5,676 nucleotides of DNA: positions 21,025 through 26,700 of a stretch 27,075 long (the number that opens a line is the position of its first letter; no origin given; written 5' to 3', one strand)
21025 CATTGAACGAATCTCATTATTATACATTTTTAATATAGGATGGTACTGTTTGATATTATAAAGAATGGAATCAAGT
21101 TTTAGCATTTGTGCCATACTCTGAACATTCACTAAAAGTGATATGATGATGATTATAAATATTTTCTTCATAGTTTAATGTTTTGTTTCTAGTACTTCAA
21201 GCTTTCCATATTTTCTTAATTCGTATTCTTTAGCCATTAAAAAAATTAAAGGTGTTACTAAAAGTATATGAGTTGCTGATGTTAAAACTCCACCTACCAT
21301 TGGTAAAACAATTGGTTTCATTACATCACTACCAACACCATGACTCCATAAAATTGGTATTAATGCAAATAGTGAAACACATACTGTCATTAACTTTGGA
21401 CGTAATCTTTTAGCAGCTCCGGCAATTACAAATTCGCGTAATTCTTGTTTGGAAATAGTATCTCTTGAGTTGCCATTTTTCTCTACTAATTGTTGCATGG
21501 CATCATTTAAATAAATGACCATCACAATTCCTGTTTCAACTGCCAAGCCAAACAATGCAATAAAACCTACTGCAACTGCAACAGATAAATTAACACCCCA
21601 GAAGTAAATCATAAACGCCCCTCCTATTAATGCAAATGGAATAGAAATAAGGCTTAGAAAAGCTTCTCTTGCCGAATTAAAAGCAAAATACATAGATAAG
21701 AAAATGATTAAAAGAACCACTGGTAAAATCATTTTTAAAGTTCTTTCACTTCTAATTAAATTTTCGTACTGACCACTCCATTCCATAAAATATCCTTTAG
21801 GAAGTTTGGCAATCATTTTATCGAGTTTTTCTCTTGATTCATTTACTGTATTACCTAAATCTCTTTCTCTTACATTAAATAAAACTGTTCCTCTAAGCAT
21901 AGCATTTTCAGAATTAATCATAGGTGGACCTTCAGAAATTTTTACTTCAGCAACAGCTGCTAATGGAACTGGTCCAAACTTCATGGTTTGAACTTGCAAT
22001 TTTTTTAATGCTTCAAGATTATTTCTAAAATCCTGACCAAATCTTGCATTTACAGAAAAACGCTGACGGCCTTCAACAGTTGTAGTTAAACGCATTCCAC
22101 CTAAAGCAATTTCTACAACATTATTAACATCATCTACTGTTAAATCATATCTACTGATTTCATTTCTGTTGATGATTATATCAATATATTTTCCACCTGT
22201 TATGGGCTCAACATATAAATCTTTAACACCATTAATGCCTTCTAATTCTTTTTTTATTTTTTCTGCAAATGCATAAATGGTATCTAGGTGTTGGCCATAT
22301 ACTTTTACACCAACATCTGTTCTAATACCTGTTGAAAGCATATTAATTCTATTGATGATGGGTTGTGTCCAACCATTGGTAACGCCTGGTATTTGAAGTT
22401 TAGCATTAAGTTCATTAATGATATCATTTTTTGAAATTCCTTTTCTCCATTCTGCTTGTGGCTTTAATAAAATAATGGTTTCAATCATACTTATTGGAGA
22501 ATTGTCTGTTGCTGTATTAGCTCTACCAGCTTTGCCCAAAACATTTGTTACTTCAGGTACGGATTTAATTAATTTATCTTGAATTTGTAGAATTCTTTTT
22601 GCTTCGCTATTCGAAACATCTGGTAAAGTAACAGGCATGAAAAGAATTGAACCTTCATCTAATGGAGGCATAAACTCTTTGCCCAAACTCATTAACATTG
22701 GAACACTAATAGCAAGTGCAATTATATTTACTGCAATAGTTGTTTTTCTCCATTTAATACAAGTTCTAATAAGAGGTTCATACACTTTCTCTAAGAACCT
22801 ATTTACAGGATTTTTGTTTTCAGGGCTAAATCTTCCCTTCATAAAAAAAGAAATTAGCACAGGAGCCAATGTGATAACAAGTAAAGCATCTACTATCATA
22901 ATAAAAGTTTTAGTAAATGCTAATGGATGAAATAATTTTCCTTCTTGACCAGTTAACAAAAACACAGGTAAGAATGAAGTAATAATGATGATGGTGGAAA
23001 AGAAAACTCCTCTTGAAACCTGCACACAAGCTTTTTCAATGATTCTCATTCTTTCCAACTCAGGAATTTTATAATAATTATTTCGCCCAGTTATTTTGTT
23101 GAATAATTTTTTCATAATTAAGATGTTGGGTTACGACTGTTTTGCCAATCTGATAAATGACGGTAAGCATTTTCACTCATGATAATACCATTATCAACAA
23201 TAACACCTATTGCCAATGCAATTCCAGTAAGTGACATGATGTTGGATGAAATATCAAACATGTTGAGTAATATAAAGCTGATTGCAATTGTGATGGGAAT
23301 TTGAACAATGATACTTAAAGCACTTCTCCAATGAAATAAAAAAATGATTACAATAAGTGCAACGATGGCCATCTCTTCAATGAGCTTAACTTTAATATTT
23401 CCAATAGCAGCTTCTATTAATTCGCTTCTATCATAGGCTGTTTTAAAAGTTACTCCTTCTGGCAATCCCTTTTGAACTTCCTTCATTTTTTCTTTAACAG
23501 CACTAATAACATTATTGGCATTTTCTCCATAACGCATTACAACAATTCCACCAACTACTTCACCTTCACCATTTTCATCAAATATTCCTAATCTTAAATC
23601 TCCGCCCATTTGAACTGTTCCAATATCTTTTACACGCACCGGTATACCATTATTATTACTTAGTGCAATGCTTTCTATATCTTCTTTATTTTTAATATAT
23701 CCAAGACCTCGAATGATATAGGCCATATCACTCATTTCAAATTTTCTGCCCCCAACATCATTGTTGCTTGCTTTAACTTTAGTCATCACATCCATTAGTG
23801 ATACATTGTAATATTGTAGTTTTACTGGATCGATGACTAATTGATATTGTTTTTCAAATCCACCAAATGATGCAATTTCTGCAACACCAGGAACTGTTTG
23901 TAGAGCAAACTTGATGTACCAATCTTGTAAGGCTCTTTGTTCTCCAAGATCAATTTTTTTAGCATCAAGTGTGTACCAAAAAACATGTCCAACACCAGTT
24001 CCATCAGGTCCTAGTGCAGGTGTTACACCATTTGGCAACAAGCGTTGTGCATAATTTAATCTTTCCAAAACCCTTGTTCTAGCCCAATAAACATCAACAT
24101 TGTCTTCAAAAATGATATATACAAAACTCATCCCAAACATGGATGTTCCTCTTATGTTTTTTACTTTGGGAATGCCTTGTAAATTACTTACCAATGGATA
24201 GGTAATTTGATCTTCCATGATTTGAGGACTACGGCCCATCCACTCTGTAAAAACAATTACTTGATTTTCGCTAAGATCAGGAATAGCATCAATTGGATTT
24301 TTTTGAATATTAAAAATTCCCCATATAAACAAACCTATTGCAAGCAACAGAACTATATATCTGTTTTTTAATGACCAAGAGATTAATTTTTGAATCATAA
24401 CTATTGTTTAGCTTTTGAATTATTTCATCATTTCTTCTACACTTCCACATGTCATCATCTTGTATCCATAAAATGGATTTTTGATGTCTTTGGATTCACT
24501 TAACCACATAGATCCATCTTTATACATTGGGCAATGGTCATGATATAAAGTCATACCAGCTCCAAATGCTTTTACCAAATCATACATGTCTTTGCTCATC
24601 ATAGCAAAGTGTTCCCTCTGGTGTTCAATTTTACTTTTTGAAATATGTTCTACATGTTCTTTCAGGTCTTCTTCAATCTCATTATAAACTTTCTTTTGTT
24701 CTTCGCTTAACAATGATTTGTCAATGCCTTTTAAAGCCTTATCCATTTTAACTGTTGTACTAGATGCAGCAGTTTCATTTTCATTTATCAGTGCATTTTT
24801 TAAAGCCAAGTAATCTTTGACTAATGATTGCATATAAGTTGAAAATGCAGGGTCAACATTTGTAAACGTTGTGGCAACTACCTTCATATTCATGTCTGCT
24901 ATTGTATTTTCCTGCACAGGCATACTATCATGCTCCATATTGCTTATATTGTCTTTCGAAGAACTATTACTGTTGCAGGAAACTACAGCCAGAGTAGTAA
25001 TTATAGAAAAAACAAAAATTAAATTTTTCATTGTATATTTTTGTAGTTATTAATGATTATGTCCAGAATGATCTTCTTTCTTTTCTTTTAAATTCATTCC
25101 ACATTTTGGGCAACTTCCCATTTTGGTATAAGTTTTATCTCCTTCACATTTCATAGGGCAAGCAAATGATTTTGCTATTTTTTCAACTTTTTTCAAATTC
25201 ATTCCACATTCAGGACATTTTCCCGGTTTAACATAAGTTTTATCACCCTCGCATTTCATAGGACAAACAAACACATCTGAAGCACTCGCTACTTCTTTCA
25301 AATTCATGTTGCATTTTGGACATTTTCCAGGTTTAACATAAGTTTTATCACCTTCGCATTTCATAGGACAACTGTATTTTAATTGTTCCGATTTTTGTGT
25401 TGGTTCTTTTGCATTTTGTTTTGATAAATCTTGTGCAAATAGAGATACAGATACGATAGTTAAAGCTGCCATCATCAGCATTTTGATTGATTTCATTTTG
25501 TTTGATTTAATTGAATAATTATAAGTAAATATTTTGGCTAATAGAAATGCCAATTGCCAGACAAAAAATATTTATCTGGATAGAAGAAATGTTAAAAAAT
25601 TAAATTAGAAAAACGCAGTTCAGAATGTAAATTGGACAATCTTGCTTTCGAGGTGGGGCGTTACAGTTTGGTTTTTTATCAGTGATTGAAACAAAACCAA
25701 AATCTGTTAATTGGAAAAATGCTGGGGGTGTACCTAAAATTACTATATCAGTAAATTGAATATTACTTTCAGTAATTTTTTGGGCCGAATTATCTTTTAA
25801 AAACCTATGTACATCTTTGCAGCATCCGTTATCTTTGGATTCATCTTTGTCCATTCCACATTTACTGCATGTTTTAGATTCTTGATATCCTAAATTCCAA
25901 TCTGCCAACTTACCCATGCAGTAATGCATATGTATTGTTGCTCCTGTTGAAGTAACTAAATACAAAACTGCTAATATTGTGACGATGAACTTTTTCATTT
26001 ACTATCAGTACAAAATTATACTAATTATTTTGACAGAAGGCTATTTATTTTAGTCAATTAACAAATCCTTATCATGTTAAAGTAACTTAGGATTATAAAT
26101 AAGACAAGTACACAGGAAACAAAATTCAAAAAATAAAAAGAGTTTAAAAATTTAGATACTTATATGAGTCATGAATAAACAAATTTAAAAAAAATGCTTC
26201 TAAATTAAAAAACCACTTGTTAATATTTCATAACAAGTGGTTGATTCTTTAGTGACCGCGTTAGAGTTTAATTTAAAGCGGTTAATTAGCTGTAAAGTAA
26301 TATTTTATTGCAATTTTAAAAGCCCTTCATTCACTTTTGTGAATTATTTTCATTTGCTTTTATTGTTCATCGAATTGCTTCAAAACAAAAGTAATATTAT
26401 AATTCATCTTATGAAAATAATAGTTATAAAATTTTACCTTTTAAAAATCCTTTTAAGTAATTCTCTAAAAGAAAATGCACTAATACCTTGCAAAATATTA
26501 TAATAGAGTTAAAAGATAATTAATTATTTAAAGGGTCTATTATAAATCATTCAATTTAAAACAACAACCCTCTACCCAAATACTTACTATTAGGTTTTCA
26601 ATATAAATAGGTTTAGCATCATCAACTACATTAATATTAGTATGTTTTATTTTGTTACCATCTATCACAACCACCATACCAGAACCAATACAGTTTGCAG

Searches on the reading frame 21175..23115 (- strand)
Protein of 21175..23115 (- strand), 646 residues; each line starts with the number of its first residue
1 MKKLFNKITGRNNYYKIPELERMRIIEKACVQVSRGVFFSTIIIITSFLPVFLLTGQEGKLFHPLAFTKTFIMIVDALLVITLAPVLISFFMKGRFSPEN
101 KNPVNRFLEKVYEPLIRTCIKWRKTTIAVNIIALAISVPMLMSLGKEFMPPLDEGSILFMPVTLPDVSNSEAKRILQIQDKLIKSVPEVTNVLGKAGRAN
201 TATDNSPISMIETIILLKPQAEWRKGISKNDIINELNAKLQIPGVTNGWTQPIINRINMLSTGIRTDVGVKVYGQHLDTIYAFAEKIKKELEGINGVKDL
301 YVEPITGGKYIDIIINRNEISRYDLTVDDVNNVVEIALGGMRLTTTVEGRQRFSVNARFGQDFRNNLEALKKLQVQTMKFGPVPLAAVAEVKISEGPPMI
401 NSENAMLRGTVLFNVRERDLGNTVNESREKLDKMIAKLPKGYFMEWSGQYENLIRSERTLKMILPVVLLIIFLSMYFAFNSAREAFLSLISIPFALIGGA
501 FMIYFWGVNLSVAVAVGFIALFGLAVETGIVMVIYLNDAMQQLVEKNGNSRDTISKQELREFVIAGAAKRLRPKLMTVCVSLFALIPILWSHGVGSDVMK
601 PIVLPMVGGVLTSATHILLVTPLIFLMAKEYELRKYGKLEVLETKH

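Call 12: search_protein_families(library=pfam, proteins=[window:21175-23115:-])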
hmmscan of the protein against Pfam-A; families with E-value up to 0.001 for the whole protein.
window:21175-23115:- (646 aa): 1 family
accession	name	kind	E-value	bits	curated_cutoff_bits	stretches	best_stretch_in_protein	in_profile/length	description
PF00873.25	ACR_tran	-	7e-121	405.2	28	1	20-628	418-1020/1021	AcrB/AcrD/AcrF family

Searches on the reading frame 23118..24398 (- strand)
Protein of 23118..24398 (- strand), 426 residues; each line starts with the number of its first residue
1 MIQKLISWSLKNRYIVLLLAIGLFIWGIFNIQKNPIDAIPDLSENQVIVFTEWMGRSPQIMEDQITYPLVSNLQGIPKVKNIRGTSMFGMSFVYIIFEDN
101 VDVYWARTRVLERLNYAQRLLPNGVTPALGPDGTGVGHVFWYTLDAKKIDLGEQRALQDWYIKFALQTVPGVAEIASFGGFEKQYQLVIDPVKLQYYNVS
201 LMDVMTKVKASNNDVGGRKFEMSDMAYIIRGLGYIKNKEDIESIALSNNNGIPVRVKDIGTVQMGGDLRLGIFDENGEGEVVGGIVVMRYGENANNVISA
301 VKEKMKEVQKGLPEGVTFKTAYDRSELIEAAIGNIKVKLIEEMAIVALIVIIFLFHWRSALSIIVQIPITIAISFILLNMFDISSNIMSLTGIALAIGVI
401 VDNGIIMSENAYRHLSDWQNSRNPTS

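Call 12: search_protein_families(library=pfam, proteins=[window:23118-24398:-])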
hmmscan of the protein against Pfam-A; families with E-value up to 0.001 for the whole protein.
window:23118-24398:- (426 aa): 1 family
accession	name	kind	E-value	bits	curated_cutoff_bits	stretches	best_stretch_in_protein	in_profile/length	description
PF00873.25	ACR_tran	-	1.9e-107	360.7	28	1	6-419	2-416/1021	AcrB/AcrD/AcrF family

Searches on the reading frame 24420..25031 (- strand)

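Call 12: search_protein_families(library=pfam, proteins=[window:24420-25031:-])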
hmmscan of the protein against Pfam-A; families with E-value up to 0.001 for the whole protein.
window:24420-25031:- (203 aa): 1 family
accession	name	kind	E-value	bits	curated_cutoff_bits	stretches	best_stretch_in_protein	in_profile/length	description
PF11827.13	DUF3347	-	2.3e-24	86.5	25.5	1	71-160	2-92/93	Protein of unknown function (DUF3347)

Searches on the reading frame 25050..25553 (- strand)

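Call 12: search_protein_families(library=pfam, proteins=[window:25050-25553:-])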
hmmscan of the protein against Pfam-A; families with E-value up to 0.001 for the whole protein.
window:25050-25553:- (167 aa): 5 families
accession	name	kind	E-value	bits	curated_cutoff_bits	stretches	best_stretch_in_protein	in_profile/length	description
PF19335.5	HMBD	-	3.1e-23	81.8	23.6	3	94-123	1-28/28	Heavy metal binding domain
PF25207.1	DUF7837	-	3.1e-06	27.5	27.8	0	144-158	4-18/47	Domain of unknown function (DUF7837)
PF01160.23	Opiods_neuropep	-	6.9e-05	23.3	23.5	0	77-104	5-32/47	Vertebrate endogenous opioids neuropeptide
PF13453.11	Zn_ribbon_TFIIB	-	0.00012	21.9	22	0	77-103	1-27/41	Transcription factor zinc-finger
PF16293.11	zf-C2H2_9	-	0.00041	20.6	29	0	113-139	4-29/59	C2H2 type zinc-finger (1 copy)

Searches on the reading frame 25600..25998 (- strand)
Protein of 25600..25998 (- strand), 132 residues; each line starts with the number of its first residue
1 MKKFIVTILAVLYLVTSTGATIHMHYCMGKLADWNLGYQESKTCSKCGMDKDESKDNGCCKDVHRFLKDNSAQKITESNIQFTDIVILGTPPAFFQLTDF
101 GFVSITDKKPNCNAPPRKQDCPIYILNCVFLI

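Call 12: search_protein_families(library=pfam, proteins=[window:25600-25998:-])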
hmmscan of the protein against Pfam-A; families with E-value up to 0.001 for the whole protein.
window:25600-25998:- (132 aa): 0 families

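Call 73: search_protein_families(library=pfam, proteins=[window:25600-25998:-], max_evalue=0.1)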
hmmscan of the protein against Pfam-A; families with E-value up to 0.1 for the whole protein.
window:25600-25998:- (132 aa): 0 families

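Call 76: find_encoding_contigs(protein=window:25600-25998:-, flank=10000, max_places=10)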
Protein window:25600-25998:- (132 aa): 16 contigs read that carry it; 10 places shown.
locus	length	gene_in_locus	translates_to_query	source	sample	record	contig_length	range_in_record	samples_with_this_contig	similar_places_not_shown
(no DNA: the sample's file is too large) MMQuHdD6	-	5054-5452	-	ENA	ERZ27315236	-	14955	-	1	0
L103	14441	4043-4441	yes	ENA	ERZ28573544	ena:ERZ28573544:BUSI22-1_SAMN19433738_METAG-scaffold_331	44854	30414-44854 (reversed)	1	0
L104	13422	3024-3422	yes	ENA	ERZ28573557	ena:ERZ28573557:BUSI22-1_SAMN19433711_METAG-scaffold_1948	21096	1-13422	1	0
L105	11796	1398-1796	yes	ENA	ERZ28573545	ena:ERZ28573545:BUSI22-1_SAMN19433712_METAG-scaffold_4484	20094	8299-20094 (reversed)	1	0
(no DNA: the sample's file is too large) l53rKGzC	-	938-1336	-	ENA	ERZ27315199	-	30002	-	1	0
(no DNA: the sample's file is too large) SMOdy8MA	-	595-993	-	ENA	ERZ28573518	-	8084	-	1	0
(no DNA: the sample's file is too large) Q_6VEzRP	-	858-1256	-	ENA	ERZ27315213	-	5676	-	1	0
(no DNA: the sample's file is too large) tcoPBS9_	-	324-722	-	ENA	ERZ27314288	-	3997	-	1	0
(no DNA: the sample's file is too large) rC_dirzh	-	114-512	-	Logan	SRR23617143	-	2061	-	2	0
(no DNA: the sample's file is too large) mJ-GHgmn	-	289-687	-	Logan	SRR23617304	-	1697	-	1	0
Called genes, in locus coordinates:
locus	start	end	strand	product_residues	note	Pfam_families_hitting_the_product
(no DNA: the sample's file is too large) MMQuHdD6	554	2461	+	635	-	PF00012:HSP70, PF06723:MreB_Mbl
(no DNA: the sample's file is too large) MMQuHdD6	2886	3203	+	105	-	PF02666:PS_Dcarbxylase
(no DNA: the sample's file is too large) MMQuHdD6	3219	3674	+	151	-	-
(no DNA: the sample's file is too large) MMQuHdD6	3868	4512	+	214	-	PF03575:Peptidase_S51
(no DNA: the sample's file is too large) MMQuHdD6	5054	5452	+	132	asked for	PF26622:DUF8199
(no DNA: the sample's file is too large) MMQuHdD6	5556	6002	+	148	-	PF19335:HMBD, PF25207:DUF7837 (faint), PF19335:HMBD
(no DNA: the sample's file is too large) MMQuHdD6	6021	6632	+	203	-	PF11827:DUF3347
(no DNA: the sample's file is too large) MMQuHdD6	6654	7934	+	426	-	PF00873:ACR_tran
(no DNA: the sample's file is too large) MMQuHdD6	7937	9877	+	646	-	PF00873:ACR_tran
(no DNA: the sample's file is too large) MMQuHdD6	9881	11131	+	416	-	-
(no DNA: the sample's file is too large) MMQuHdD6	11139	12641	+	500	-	PF07732:Cu-oxidase_3, PF00394:Cu-oxidase (weak), PF07731:Cu-oxidase_2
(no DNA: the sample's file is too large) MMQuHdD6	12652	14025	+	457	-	PF19335:HMBD, PF25919:BSH_CusB, PF25869:3HB_CusB (weak), PF25954:Beta-barrel_RND_2 (weak), PF25975:CzcB_C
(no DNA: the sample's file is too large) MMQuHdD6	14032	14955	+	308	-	?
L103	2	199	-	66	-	?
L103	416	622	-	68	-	-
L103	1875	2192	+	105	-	PF02666:PS_Dcarbxylase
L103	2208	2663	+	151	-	-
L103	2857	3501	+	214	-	PF03575:Peptidase_S51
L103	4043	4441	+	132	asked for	PF26622:DUF8199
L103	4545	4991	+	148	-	PF19335:HMBD, PF25207:DUF7837 (faint), PF19335:HMBD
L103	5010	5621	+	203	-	PF11827:DUF3347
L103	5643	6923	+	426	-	PF00873:ACR_tran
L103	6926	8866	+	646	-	PF00873:ACR_tran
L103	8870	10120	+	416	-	-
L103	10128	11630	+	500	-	PF07732:Cu-oxidase_3, PF00394:Cu-oxidase (weak), PF07731:Cu-oxidase_2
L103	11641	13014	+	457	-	PF19335:HMBD, PF25919:BSH_CusB, PF25869:3HB_CusB (weak), PF25954:Beta-barrel_RND_2 (weak), PF25975:CzcB_C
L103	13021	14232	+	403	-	PF19335:HMBD, PF25919:BSH_CusB, PF25984:BSH_YknX (faint), PF25869:3HB_CusB (faint), PF25954:Beta-barrel_RND_2, PF25975:CzcB_C (faint), PF25989:YknX_C (weak)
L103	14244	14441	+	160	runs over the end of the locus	PF14376:Haem_bd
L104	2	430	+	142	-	?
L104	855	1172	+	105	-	PF02666:PS_Dcarbxylase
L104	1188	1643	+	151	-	-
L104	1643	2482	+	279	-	PF03575:Peptidase_S51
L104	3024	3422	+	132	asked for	PF26622:DUF8199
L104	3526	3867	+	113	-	PF19335:HMBD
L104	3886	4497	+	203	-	PF11827:DUF3347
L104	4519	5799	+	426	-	PF00873:ACR_tran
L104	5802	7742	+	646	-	PF00873:ACR_tran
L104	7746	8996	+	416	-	PF02321:OEP (faint)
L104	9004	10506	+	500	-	PF07732:Cu-oxidase_3, PF00394:Cu-oxidase (weak), PF07731:Cu-oxidase_2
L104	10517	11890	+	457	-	PF19335:HMBD, PF25919:BSH_CusB, PF25869:3HB_CusB, PF25954:Beta-barrel_RND_2 (weak), PF25975:CzcB_C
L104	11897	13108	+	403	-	PF19335:HMBD, PF25919:BSH_CusB, PF25984:BSH_YknX (faint), PF25869:3HB_CusB (faint), PF25954:Beta-barrel_RND_2, PF25975:CzcB_C (faint), PF25989:YknX_C (weak)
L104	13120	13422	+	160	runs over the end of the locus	PF14376:Haem_bd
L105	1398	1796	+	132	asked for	PF26622:DUF8199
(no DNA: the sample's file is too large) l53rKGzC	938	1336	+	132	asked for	PF26622:DUF8199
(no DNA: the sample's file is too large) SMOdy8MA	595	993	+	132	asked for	PF26622:DUF8199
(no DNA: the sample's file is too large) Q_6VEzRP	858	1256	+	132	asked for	PF26622:DUF8199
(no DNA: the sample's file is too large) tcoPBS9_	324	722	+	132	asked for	PF26622:DUF8199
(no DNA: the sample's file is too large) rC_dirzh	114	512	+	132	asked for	PF26622:DUF8199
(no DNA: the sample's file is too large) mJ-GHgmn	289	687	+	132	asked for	PF26622:DUF8199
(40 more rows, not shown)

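Call 79: search_protein_families(library=pfam, proteins=[L104:2-430:+, L104:1188-1643:+, L104:855-1172:+, L103:2-199:-, L103:416-622:-, L104:1643-2482:+], max_evalue=0.01)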
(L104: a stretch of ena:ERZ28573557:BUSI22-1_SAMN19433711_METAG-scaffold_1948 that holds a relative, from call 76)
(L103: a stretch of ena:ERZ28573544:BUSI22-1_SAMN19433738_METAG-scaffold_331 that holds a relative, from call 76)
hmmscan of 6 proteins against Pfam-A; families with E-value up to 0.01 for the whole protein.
L104:2-430:+ (142 aa): 1 family
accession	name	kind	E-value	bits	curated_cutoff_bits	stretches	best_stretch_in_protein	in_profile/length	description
PF00012.26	HSP70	-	7e-14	51.4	20.6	1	2-104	496-598/599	Hsp70 protein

L104:1188-1643:+ (151 aa): 0 families

L104:855-1172:+ (105 aa): 1 family
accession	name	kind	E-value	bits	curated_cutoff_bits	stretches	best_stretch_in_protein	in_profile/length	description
PF02666.20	PS_Dcarbxylase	-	9.2e-17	61.8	22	1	16-99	115-197/198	Phosphatidylserine decarboxylase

L103:2-199:- (66 aa): 0 families

L103:416-622:- (68 aa): 0 families

L104:1643-2482:+ (279 aa): 1 family
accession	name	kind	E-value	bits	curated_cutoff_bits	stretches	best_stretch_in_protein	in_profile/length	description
PF03575.23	Peptidase_S51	-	1e-16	61.7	23.9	1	72-224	54-200/206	Peptidase family S51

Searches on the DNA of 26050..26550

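Call 9: search_rna_families(source=window, start=26050, end=26550, threshold=evalue, max_evalue=10)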
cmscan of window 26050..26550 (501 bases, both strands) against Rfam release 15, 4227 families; matches with E-value up to 10: 4.
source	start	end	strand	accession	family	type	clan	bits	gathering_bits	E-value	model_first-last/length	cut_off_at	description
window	26324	26348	+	RF01338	CRISPR-DR25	Gene; CRISPR;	CL00014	19.8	36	0.29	1-25/25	no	CRISPR RNA direct repeat element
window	26347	26417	-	RF00160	snoZ159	Gene; snRNA; snoRNA; CD-box;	CL00065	19.8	39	0.5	1-86/86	no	Small nucleolar RNA Z159/U59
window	26200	26289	+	RF02351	psRNA14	Gene; sRNA;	-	15.7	60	7.8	1-84/84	no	Proteobacteria sRNA psRNA14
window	26203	26278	+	RF02717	sno_ncR4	Gene; snRNA; snoRNA; CD-box;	-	14.2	103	5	1-82/82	no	Small nucleolar RNA ncR4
